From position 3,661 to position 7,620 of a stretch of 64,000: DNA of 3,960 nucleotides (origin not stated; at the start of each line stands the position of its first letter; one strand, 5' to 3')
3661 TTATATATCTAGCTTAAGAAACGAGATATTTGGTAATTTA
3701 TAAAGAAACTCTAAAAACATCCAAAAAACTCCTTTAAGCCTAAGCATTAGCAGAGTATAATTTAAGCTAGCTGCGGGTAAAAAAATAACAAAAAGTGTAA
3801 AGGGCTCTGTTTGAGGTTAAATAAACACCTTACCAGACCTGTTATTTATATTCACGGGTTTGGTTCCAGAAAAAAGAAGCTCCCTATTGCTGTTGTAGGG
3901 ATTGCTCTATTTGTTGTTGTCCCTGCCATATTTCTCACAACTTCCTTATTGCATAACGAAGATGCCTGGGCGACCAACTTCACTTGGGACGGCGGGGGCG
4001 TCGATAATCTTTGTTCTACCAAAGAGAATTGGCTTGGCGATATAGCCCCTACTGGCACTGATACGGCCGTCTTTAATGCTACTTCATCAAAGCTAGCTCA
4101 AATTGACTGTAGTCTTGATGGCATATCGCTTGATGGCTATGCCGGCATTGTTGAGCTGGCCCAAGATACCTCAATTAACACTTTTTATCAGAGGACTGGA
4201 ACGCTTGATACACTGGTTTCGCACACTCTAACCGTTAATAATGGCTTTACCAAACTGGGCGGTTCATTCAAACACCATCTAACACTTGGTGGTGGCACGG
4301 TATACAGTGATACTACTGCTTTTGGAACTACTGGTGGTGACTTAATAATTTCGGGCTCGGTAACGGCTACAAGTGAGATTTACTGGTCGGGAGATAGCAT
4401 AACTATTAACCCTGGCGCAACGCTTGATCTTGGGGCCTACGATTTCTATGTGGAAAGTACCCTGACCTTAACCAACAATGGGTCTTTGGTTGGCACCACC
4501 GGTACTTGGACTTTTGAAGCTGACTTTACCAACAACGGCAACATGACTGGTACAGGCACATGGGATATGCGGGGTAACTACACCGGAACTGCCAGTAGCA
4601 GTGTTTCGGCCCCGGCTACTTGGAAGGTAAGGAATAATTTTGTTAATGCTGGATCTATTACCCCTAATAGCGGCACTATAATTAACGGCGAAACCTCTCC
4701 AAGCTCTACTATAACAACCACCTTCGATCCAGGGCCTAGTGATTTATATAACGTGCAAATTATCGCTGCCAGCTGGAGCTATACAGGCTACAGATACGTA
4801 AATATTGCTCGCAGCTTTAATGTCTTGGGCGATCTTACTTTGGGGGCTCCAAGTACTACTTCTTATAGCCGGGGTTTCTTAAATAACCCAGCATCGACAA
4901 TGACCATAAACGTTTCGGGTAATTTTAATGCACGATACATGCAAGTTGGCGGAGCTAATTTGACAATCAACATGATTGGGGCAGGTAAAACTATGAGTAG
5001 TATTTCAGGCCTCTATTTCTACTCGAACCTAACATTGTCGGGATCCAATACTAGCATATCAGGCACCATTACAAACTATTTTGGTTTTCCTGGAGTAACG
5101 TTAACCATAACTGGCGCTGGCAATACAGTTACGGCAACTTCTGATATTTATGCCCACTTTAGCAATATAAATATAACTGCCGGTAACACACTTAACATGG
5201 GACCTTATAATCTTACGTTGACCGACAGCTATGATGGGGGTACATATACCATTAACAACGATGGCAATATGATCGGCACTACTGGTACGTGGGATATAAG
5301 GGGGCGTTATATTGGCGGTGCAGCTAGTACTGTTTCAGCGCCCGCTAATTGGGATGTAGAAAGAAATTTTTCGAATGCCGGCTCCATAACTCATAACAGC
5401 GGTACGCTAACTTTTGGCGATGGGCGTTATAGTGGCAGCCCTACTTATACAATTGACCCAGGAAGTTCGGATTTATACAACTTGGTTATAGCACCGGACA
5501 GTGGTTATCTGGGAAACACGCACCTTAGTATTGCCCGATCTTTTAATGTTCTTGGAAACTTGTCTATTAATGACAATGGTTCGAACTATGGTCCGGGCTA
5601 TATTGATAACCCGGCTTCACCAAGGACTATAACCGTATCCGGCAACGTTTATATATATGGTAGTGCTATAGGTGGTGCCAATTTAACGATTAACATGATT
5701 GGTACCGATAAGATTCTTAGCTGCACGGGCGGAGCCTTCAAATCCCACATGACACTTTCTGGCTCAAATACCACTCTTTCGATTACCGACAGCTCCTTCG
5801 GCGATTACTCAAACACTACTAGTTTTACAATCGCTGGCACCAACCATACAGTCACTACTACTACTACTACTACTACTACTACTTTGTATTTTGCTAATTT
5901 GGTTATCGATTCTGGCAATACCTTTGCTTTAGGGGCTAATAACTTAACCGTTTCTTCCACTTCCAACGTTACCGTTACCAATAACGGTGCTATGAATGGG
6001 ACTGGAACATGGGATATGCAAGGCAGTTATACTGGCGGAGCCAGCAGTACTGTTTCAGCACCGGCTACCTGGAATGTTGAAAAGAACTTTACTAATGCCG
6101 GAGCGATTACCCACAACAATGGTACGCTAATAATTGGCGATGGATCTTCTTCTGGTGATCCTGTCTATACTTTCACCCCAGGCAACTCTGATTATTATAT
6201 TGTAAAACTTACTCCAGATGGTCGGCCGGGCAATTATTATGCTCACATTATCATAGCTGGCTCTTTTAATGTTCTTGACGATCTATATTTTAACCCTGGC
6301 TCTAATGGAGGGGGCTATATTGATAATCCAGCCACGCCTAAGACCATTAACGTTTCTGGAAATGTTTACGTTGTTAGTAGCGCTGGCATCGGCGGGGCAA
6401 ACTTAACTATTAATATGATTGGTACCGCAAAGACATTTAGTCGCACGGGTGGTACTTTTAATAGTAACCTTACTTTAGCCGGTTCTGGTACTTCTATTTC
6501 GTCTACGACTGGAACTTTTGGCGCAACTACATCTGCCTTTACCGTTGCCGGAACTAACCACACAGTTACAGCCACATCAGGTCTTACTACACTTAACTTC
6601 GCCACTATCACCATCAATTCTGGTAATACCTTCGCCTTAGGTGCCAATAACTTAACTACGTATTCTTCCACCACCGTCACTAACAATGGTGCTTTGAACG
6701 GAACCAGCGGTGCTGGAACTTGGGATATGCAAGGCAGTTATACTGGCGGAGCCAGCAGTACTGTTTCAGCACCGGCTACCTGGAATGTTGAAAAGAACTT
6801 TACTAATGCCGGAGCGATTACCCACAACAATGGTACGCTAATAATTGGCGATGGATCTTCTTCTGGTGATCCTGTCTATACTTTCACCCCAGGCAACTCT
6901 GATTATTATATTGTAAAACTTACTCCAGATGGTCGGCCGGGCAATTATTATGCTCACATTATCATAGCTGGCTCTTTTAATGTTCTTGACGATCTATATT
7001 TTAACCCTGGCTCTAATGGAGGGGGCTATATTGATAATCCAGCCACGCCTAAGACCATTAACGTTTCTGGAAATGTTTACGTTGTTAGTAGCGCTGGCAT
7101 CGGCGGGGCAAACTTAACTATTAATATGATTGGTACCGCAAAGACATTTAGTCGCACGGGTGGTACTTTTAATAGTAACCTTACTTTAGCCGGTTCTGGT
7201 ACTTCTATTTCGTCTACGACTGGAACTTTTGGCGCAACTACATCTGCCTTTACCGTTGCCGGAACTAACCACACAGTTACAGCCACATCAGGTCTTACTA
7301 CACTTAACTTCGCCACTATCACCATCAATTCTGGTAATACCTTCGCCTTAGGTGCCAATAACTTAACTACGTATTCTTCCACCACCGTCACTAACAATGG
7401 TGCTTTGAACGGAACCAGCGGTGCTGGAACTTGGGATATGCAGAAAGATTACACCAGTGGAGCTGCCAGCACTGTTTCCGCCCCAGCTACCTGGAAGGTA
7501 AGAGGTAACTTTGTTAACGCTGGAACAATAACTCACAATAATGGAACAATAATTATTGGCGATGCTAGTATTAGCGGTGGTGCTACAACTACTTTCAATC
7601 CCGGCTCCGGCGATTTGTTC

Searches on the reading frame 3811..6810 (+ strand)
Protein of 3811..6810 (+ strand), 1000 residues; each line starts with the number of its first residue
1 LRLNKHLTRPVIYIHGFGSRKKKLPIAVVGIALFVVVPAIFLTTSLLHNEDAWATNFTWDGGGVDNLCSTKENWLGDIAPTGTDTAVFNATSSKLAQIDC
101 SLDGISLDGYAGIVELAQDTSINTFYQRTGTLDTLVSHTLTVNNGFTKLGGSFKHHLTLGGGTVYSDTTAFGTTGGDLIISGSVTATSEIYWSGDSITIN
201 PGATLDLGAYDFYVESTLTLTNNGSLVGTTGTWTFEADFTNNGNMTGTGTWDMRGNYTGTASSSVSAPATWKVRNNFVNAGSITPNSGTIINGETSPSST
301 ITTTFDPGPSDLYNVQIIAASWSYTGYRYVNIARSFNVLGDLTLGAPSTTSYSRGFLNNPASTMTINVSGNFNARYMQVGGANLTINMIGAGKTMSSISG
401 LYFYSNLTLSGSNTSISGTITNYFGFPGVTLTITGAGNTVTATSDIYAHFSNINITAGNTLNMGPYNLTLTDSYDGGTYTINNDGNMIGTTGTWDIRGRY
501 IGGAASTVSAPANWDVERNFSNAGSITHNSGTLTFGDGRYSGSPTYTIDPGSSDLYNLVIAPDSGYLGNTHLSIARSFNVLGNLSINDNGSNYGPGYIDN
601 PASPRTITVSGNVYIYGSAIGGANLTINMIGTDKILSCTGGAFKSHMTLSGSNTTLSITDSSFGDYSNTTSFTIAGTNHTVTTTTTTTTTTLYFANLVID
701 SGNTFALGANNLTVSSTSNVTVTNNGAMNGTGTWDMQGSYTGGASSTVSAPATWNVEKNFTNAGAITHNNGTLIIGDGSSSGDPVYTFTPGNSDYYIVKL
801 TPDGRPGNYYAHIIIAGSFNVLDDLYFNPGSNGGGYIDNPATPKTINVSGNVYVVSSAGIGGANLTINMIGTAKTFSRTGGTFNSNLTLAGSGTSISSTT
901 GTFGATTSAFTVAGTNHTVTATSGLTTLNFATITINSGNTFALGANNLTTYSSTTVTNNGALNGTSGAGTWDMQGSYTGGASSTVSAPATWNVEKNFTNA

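Call 19: search_protein_families(library=pfam, proteins=[window:3811-6810:+], max_evalue=10)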
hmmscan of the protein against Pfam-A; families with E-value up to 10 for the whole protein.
window:3811-6810:+ (1000 aa): 1 family
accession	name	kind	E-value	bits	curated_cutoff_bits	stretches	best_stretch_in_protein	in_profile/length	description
PF05151.17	PsbM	-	0.79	10.1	24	1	26-42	6-22/31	Photosystem II reaction centre M protein (PsbM)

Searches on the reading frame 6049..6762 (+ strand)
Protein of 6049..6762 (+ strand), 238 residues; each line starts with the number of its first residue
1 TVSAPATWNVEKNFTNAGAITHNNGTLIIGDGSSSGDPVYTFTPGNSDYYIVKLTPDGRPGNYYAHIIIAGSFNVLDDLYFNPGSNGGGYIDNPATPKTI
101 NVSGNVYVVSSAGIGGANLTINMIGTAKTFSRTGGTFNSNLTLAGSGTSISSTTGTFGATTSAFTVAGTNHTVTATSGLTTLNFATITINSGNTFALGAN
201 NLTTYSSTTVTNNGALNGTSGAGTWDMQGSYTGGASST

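Call 82: predict_structure(alignment_id=A5)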
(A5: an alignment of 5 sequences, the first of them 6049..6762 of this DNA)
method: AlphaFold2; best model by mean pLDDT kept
length: 238 residues; sequences in the alignment: 5
mean_pLDDT: 82.9   pTM: 0.86
mean pLDDT of the five models: 82.9, 81.9, 81.7, 78.2, 69.8
residues with pLDDT >= 90: 74; 70-90: 133; 50-70: 28; < 50: 3
segments of 3 or more residues with pLDDT < 50: 1-3
pLDDT, mean of each block of 10 residues (from residue 1): 65 79 76 73 85 79 81 93 75 93 92 87 92 90 88 85 88 81 88 85 82 83 76 72
secondary structure, 60 per line:
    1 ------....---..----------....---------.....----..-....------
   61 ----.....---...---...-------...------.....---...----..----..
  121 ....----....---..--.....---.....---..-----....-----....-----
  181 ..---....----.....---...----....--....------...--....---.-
elements in order: E7-10 E26-29 E39-43 E51-54 E65-69 E73-75 E79-81 E89-91 E98-102 E106-108 E119-124 E129-132 E140-144 E148-152 E163-166 E172-175 E186-189 E194-198 E202-204 E209-212 E215-218 E225-227 E230-233

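Call 85: fold_search(model_id=the predicted structure, library=pdb)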
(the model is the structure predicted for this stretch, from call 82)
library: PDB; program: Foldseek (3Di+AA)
matches with E <= 10: 111; with E <= 0.001: 0
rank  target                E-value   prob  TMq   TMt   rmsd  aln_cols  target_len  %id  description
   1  8iqe_C                2.8e-01  0.13  0.24  0.13  13.7       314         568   13  Crystal structure of tetrameric K2-2 TSP (released 2024-02-21)
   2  3uyu_B                3.5e-01  0.05  0.16  0.16  20.3       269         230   11  Structural basis for the antifreeze activity of an ice-binding protein (LeIBP) from Arctic yeast (released 2012-02-15)
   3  8iqe_A                4.5e-01  0.08  0.25  0.14  12.9       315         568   10  Crystal structure of tetrameric K2-2 TSP (released 2024-02-21)
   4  8iq9_A                4.7e-01  0.09  0.23  0.13  13.0       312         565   11  Crystal structure of trimeric K2-2 TSP in complex with tetrasaccharide and octasaccharide (released 2024-02-21)
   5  8iqe_D                7.6e-01  0.09  0.25  0.13  13.9       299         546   13  Crystal structure of tetrameric K2-2 TSP (released 2024-02-21)
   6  3p4g_B                9.3e-01  0.08  0.23  0.19  13.4       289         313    9  X-ray crystal structure of a hyperactive, Ca2+-dependent, beta-helical antifreeze protein from an Antarctic bacterium (released 2011-04-27)
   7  8iq9_B                9.3e-01  0.07  0.23  0.12  13.4       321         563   11  Crystal structure of trimeric K2-2 TSP in complex with tetrasaccharide and octasaccharide (released 2024-02-21)
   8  4nuh                  1.0e+00  0.05  0.17  0.18  17.6       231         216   11  Crystal structure of mLeIBP, a capping head region swapped mutant of ice-binding protein (released 2014-04-16)
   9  5uyt_B                1.1e+00  0.03  0.16  0.11  19.1       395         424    8  Crystal structure of ice binding protein from an Antarctic bacterium Flavobacteriaceae (released 2017-10-25)
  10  4wa0                  1.1e+00  0.08  0.21  0.17  12.8       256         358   14  The structure of a possible adhesin C-terminal domain from Caldicellulosiruptor kronotskyensis (released 2015-03-04)
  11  6n2b_B                1.2e+00  0.13  0.28  0.21  11.3       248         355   13  The Crystal Structure of Caldicellulosiruptor kristjanssonii Tapirin C-terminal domain (released 2018-12-19)
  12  3p4g_C                1.2e+00  0.07  0.23  0.20  12.9       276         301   14  X-ray crystal structure of a hyperactive, Ca2+-dependent, beta-helical antifreeze protein from an Antarctic bacterium (released 2011-04-27)
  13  8iq5_D                1.3e+00  0.12  0.32  0.16  11.2       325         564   13  Crystal structure of trimeric K2-2 TSP (released 2024-02-21)
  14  3p4g_D                1.3e+00  0.06  0.23  0.19  14.1       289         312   12  X-ray crystal structure of a hyperactive, Ca2+-dependent, beta-helical antifreeze protein from an Antarctic bacterium (released 2011-04-27)
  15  2zu0_B                1.3e+00  0.04  0.19  0.13  15.1       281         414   10  Crystal structure of SufC-SufD complex involved in the iron-sulfur cluster biosynthesis (released 2009-03-10)
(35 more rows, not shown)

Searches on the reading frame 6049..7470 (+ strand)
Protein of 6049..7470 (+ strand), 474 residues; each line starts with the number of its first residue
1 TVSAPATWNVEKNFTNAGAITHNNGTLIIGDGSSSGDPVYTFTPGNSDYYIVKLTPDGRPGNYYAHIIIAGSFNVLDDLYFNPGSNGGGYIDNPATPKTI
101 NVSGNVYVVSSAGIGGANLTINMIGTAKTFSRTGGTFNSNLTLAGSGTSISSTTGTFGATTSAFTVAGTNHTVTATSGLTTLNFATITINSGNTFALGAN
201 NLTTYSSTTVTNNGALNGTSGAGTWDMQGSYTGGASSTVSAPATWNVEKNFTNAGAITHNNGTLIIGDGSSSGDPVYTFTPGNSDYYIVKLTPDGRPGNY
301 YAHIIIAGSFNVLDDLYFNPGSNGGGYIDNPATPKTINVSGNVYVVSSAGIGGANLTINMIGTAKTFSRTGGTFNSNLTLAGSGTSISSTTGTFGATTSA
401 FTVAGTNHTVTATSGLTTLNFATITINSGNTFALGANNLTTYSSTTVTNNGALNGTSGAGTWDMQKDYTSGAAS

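Call 72: find_homologous_proteins(query=window:6049-7470:+, max_evalue=0.00001)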
Query window:6049-7470:+ (474 aa): 1 proteins with E <= 0.00001 among 8000 candidates.
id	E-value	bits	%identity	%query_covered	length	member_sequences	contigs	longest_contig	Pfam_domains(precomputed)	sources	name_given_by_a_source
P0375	6.1e-89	317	44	81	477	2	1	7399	-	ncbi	-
